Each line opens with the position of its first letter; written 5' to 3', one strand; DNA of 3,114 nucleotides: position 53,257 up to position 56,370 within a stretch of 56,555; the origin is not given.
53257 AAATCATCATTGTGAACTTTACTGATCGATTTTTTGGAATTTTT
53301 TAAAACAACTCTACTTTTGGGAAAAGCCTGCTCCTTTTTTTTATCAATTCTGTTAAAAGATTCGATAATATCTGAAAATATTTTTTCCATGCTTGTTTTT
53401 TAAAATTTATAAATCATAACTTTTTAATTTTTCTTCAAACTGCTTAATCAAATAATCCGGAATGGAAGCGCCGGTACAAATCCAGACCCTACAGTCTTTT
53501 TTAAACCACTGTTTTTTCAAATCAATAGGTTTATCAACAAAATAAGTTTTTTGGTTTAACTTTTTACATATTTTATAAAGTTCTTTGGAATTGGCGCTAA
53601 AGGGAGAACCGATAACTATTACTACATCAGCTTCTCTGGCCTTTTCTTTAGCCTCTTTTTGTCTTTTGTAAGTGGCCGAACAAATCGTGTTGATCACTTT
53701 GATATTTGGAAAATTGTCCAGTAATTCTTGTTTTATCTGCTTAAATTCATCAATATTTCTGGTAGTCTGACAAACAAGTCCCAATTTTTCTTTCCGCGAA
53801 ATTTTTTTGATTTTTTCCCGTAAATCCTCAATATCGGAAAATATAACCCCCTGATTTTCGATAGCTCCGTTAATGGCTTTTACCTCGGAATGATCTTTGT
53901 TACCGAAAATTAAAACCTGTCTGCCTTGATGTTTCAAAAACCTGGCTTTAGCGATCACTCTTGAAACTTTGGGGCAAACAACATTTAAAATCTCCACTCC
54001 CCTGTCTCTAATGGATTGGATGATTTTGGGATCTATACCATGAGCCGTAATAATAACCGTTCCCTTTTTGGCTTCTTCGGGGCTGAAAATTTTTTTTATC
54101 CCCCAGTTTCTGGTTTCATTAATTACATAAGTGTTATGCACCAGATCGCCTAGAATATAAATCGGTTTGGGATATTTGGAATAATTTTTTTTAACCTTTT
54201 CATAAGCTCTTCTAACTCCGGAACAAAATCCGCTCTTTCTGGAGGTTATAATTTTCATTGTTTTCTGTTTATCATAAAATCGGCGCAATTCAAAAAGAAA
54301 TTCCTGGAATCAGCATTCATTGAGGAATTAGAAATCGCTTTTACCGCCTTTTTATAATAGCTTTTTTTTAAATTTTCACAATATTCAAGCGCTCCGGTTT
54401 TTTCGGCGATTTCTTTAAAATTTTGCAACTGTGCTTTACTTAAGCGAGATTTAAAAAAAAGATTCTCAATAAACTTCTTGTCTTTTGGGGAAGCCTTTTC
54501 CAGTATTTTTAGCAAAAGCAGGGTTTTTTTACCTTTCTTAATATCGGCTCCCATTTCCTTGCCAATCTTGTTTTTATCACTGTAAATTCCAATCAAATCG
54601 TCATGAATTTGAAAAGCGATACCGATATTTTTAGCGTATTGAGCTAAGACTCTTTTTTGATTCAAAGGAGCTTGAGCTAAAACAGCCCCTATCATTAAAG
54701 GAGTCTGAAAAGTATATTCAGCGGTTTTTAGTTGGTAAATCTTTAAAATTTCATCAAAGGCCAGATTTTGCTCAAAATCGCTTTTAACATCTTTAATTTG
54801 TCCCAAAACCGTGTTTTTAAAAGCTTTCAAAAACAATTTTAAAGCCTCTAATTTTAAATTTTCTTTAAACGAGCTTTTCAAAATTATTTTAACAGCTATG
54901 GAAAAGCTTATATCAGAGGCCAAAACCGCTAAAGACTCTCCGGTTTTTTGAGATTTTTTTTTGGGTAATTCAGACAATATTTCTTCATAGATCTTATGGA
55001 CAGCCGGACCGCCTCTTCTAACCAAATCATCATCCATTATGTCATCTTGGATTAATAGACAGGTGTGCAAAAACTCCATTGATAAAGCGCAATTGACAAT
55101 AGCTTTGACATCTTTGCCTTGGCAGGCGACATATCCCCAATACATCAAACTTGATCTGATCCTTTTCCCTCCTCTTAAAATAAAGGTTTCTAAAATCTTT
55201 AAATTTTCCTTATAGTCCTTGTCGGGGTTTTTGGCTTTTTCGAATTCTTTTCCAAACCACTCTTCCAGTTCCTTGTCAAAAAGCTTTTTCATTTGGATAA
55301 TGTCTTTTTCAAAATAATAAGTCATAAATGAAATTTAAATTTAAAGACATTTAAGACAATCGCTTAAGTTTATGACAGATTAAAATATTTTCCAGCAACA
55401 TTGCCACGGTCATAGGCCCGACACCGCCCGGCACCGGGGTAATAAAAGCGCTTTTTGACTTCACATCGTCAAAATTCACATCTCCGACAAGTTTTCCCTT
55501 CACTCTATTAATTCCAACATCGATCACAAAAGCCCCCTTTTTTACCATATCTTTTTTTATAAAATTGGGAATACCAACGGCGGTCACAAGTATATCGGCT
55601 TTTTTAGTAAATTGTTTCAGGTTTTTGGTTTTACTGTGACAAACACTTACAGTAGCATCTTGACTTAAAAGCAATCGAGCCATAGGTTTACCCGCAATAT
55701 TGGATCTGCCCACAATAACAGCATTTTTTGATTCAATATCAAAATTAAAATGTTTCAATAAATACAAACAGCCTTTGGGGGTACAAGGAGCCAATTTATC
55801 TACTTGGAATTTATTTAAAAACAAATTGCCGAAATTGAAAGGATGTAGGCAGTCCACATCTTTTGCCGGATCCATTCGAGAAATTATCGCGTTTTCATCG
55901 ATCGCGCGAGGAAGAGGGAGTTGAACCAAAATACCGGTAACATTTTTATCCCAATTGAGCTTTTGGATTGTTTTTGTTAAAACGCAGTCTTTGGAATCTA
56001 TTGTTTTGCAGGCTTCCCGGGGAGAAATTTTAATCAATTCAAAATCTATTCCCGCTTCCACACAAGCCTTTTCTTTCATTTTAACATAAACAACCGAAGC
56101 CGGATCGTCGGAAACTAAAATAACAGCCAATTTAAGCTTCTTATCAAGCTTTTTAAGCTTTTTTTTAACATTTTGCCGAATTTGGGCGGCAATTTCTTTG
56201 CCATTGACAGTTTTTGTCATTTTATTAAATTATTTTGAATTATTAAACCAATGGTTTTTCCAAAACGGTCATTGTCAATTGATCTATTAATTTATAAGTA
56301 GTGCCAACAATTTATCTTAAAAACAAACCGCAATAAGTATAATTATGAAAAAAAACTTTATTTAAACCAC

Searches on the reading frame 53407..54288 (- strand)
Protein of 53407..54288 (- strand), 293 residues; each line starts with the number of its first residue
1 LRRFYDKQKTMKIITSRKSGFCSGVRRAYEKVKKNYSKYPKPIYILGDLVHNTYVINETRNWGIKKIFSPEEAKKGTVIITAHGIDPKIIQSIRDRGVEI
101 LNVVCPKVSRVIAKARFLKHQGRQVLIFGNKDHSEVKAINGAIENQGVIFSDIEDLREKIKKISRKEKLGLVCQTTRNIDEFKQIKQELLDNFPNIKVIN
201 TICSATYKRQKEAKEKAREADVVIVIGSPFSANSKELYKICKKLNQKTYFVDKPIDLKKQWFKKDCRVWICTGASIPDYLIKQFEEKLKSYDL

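Call 46: search_protein_families(library=pfam, proteins=[window:53407-54288:-], max_evalue=0.001)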
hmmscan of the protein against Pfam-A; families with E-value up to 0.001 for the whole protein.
window:53407-54288:- (293 aa): 1 family
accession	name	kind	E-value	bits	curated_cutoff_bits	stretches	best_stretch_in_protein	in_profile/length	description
PF02401.23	LYTB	-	6e-78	262.3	24.5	1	13-289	1-267/267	LytB protein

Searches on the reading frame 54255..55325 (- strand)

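Call 46: search_protein_families(library=pfam, proteins=[window:54255-55325:-], max_evalue=0.001)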
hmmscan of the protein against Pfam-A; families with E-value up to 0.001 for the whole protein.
window:54255-55325:- (356 aa): 1 family
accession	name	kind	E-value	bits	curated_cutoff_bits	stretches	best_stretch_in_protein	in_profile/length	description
PF00348.22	polyprenyl_synt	-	7.5e-56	189.6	27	1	43-301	6-245/251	Polyprenyl synthetase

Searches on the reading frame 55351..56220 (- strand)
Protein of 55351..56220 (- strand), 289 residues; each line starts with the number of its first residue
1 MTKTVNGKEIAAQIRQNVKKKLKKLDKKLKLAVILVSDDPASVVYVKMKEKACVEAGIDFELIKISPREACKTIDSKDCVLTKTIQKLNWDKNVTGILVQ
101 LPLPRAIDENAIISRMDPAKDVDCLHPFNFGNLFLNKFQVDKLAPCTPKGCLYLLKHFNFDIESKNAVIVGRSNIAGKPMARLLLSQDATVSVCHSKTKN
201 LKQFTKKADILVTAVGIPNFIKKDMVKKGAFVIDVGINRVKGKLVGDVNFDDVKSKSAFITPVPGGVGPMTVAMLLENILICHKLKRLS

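Call 47: search_protein_families(library=pfam, proteins=[window:55351-56220:-], max_evalue=0.001)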
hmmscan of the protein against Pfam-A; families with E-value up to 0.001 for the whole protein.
window:55351-56220:- (289 aa): 2 families
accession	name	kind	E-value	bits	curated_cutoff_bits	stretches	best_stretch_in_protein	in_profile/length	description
PF02882.25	THF_DHG_CYH_C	-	6.5e-67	224.3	27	1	126-284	1-157/160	Tetrahydrofolate dehydrogenase/cyclohydrolase, NAD(P)-binding domain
PF00763.28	THF_DHG_CYH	-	7.5e-34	116.9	32.8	1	6-123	2-115/115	Tetrahydrofolate dehydrogenase/cyclohydrolase, catalytic domain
